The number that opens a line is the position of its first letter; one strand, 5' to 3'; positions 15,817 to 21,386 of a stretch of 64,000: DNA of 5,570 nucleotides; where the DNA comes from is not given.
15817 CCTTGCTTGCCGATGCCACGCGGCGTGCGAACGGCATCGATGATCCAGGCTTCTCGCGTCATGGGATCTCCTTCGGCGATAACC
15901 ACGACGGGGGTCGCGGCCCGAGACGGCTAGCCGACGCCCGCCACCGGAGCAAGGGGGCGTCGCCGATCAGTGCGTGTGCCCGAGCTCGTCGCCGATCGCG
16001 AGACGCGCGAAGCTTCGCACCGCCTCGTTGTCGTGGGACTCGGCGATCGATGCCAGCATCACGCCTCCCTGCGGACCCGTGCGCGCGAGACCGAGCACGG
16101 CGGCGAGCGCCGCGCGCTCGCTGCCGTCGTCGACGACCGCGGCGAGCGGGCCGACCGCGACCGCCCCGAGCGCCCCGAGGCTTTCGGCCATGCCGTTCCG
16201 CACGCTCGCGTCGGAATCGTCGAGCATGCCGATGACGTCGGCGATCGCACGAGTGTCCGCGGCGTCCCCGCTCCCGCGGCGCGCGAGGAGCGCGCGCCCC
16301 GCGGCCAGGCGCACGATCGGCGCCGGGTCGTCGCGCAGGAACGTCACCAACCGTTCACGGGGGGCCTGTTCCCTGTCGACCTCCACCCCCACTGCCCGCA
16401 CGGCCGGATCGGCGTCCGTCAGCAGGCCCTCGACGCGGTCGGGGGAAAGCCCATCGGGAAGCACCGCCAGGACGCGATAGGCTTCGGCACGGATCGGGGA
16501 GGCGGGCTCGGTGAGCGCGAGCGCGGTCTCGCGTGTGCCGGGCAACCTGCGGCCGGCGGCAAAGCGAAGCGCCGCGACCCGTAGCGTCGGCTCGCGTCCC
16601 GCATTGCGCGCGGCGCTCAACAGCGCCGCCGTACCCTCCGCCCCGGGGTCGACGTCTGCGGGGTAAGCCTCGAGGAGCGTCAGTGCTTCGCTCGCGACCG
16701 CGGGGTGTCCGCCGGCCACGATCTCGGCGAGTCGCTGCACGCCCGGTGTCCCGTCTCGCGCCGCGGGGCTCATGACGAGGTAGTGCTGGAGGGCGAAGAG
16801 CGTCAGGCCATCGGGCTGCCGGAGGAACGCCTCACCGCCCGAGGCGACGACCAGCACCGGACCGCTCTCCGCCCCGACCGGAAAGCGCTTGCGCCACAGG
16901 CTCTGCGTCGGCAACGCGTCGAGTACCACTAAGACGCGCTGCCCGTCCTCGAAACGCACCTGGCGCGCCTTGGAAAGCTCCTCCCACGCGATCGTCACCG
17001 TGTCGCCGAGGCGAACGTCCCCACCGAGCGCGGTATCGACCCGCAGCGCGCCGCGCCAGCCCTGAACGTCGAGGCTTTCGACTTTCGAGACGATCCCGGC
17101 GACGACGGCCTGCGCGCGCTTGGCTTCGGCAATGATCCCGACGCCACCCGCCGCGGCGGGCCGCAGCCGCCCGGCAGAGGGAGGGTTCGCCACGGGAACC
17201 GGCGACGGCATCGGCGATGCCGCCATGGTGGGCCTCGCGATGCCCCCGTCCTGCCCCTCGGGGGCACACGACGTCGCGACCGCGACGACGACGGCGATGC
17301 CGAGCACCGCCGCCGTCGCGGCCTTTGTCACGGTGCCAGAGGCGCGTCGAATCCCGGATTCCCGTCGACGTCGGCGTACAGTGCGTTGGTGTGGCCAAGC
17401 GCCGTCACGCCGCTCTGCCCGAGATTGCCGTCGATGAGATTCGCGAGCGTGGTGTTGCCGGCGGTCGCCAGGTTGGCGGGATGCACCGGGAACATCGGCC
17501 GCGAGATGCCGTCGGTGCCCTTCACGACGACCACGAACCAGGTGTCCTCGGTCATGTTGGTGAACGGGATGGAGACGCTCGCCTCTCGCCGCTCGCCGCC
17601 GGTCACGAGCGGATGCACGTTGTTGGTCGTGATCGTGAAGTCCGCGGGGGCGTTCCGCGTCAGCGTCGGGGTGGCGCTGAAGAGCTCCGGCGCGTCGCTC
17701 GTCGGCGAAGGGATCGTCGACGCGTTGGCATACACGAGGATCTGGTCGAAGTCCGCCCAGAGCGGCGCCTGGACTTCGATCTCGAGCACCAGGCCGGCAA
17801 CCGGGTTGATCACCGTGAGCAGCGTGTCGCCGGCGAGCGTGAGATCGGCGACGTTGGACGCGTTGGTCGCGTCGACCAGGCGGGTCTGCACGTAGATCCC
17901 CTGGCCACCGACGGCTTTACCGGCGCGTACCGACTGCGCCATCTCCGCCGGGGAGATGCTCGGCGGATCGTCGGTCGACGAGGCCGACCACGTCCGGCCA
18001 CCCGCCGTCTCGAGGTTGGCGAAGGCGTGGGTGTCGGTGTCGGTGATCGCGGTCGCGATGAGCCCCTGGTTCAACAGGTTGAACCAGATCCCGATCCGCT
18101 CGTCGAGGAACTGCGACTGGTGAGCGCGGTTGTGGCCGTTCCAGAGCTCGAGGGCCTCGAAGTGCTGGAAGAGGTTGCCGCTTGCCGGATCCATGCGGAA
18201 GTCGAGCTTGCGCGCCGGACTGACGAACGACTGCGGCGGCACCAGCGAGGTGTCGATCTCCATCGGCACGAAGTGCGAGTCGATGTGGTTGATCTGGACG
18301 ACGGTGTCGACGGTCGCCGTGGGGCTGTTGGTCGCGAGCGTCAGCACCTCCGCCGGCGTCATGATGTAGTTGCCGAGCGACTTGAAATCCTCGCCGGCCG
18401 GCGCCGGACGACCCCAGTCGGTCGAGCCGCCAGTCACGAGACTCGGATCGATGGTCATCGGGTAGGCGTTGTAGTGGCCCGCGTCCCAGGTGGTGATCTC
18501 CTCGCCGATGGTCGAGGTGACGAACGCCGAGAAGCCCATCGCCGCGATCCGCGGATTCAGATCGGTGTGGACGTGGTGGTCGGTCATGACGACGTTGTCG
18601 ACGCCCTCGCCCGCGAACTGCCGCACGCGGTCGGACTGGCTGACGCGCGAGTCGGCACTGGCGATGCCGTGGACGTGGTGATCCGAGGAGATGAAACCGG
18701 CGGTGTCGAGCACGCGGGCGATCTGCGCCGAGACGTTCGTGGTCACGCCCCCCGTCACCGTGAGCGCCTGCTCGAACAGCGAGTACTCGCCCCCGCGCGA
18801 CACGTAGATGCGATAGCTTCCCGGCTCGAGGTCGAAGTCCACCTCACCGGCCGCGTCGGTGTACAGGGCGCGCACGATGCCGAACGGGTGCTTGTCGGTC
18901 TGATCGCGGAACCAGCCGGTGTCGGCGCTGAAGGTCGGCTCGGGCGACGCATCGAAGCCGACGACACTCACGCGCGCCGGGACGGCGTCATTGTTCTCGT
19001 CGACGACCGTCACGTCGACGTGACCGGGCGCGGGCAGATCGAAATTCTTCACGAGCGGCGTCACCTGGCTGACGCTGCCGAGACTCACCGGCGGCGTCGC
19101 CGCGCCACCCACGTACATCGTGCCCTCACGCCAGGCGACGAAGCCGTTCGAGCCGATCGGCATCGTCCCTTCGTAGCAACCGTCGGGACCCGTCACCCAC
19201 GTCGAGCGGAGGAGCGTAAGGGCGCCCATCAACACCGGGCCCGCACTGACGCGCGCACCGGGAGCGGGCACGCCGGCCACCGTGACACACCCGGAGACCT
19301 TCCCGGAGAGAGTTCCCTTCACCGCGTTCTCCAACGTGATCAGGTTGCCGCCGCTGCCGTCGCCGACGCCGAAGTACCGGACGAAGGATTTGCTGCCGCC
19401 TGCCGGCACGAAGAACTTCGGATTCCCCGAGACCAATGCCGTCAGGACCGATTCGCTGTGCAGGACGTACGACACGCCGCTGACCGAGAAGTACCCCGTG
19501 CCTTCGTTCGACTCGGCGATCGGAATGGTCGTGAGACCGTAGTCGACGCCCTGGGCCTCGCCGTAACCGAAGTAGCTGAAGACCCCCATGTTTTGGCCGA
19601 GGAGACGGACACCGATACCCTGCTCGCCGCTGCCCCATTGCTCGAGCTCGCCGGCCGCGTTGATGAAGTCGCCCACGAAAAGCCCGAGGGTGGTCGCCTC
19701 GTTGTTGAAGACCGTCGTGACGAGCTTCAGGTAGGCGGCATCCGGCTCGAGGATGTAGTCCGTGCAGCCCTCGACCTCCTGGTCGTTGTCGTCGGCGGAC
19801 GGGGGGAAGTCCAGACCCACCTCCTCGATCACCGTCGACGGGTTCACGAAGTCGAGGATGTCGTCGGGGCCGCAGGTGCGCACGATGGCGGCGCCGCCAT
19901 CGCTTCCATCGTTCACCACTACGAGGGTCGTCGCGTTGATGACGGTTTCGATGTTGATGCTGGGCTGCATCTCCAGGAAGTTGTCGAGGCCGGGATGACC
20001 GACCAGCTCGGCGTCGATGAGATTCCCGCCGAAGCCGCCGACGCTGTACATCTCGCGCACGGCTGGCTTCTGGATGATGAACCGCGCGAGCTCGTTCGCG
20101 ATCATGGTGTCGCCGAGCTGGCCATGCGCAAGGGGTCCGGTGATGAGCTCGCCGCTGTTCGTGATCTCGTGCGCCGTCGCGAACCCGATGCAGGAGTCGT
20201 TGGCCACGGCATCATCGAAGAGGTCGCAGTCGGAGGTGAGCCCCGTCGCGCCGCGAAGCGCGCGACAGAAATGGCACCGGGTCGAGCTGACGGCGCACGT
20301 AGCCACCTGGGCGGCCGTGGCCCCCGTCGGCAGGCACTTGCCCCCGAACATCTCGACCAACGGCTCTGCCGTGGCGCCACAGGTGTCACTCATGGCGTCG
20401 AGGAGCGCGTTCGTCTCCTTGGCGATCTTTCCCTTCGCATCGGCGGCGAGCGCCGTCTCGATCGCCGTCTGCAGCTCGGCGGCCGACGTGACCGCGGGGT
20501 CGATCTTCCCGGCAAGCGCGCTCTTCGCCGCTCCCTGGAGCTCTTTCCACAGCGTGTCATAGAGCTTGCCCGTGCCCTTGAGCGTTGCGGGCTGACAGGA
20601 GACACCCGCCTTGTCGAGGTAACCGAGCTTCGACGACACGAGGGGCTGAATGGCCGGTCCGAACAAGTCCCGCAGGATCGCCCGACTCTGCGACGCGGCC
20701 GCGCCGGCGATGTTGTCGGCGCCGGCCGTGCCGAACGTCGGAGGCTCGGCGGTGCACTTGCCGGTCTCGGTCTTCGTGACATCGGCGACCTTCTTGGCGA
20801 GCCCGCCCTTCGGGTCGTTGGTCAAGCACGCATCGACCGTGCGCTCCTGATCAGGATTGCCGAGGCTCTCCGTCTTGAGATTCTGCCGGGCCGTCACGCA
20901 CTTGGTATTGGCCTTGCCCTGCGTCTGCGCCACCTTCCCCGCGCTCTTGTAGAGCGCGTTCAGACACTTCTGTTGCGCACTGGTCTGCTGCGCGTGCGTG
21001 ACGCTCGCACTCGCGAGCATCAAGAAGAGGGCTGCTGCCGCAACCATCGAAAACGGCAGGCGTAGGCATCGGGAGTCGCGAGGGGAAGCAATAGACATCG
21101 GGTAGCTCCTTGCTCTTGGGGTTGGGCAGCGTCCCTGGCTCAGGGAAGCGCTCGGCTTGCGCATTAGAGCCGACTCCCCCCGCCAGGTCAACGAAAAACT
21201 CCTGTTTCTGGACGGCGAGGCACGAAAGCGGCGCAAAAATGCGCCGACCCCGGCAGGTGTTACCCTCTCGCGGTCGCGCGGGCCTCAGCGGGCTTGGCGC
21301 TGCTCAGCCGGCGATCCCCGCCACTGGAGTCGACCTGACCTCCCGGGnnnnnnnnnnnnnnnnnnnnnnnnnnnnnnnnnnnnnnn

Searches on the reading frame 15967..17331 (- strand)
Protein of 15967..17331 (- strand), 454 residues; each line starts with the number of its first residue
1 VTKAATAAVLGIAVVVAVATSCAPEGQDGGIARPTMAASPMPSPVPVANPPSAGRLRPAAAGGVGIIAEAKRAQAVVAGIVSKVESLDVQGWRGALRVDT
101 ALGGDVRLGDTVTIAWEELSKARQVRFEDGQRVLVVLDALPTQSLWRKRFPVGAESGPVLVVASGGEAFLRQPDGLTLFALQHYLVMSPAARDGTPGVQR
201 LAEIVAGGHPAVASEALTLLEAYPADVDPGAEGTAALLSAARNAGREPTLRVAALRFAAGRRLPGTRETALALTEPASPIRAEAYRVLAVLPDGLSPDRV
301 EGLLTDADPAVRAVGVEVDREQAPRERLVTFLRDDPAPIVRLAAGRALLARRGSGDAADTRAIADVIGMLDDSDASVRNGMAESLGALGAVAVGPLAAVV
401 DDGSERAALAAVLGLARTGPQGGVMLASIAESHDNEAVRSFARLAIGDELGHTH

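Call 29: search_protein_families(library=pfam, proteins=[window:15967-17331:-], max_evalue=0.001)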
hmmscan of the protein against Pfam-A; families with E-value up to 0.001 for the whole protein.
window:15967-17331:- (454 aa): 2 families
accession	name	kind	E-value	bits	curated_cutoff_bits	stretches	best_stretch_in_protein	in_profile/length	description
PF13646.12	HEAT_2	-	5.1e-07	30.3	27.7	1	327-414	3-86/88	HEAT repeats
PF02985.28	HEAT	-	2.8e-05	24.4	23.5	0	367-390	6-29/31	HEAT repeat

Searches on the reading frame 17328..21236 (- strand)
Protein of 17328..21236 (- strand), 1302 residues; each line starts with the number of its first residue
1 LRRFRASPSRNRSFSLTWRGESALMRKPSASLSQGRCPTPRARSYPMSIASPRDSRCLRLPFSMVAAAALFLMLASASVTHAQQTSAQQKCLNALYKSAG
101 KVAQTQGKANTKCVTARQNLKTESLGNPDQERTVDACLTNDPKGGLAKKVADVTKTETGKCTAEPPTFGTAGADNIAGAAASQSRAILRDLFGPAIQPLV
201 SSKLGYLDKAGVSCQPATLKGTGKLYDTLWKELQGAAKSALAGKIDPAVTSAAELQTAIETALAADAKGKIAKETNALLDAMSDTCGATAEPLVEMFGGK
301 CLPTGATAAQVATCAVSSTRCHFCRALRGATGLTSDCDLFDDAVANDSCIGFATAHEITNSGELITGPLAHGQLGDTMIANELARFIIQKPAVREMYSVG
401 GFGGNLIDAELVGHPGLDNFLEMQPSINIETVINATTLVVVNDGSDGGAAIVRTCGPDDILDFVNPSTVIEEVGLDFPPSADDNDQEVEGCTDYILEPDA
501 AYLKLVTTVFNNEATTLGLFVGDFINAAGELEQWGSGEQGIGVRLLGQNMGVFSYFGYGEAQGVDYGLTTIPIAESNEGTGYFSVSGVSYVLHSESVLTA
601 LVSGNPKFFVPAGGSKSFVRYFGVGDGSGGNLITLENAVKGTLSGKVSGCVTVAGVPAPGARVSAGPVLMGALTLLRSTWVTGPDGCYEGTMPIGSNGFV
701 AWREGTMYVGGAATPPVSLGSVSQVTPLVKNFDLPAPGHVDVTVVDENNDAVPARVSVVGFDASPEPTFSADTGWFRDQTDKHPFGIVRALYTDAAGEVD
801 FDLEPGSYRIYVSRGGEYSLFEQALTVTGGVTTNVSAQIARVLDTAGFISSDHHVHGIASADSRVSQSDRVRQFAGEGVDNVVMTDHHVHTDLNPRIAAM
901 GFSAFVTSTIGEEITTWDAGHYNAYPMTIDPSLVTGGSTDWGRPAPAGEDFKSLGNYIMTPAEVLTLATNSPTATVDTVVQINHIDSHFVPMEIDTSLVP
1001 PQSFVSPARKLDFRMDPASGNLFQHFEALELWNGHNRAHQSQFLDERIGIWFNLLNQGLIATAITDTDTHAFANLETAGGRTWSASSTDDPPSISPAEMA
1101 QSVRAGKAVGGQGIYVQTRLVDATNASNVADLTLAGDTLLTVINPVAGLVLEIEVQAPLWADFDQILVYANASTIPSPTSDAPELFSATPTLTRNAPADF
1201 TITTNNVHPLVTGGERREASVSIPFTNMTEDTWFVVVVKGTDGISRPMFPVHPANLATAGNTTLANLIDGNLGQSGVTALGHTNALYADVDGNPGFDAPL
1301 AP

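Call 29: search_protein_families(library=pfam, proteins=[window:17328-21236:-], max_evalue=0.001)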
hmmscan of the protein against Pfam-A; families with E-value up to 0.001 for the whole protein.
window:17328-21236:- (1302 aa): 1 family
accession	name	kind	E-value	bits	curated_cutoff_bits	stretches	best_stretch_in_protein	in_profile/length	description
PF13620.12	CarboxypepD_reg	-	6.4e-06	26.9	32.3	0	787-838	28-80/82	Carboxypeptidase regulatory-like domain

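Call 43: search_solved_structures(query=window:17328-21236:-, max_evalue=0.01)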
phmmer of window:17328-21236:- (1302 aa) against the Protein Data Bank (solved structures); distinct sequences matched with E-value up to 0.01: 0.
